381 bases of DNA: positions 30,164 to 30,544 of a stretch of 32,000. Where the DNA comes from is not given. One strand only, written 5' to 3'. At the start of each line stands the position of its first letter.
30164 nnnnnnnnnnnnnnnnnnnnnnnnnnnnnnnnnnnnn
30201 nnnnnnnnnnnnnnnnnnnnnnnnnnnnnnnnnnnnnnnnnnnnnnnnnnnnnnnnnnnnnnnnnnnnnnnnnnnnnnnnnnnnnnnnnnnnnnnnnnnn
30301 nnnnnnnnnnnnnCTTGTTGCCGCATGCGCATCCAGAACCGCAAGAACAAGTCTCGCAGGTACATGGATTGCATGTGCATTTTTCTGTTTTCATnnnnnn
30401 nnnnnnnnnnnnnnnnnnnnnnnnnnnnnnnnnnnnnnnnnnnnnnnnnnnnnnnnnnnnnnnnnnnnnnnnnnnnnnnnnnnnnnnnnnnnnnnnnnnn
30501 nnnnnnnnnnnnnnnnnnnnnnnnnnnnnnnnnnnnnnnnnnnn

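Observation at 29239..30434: Non-canonical CsoR module: a fungal-type metallothionein-like peptide plus two orphan membrane proteins, with no CopA or CopZ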

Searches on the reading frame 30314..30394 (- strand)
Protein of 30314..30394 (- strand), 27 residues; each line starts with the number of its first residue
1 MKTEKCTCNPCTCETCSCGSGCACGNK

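Call 9: search_protein_families(library=pfam, max_evalue=1, proteins=[window:30314-30394:-])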
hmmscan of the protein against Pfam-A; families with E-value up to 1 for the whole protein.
seq(27 aa): 0 families

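Call 10: search_protein_families(library=ncbifam, max_evalue=1, proteins=[window:30314-30394:-])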
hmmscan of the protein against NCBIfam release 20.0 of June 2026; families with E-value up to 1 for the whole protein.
seq(27 aa): 0 families

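Call 34: search_solved_structures(query=window:30314-30394:-, max_evalue=10, show_alignments=3)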
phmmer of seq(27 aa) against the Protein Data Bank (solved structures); distinct sequences matched with E-value up to 10: 0.

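Call 36: search_solved_structures(query=A4, max_evalue=10, show_alignments=3)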
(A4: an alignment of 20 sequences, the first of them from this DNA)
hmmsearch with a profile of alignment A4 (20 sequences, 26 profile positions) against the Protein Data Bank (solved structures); distinct sequences matched with E-value up to 10: 1.
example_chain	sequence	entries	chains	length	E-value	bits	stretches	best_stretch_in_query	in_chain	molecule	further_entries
1jjd_A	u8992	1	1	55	1.5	12.1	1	4-14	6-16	METALLOTHIONEIN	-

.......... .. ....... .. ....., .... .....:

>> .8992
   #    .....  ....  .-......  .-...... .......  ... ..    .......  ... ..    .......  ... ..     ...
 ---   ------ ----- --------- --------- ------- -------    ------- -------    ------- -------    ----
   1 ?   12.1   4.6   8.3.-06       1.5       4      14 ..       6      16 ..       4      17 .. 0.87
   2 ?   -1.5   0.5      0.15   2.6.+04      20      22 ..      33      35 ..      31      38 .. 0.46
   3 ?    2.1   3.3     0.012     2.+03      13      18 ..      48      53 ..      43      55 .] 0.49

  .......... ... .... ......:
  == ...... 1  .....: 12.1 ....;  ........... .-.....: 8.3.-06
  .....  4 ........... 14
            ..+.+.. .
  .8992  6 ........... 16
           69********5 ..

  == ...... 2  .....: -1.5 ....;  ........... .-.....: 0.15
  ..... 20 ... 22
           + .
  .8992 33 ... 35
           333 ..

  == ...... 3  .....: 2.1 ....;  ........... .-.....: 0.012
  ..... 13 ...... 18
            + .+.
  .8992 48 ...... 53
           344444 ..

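Call 37: search_protein_families(library=pfam, alignment_id=A4, max_evalue=10)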
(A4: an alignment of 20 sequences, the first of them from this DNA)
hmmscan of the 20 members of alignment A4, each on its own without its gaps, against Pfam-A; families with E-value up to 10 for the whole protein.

A. member 1, seq(27 aa): 1 family
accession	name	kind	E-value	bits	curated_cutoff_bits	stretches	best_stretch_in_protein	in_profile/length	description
PF01439.23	Metallothio_2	-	4.5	8.7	23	1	15-26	7-18/81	Metallothionein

B. families by the number of members that match (of 20 scanned): 2 families
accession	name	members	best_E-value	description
PF01439.23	Metallothio_2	4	4.3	Metallothionein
PF12749.12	Metallothio_Euk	3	0.25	Eukaryotic metallothionein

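Call 57: list_cluster_members(proteins=[window:30314-30394:-, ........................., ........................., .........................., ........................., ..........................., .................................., window:29242-29436:-])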
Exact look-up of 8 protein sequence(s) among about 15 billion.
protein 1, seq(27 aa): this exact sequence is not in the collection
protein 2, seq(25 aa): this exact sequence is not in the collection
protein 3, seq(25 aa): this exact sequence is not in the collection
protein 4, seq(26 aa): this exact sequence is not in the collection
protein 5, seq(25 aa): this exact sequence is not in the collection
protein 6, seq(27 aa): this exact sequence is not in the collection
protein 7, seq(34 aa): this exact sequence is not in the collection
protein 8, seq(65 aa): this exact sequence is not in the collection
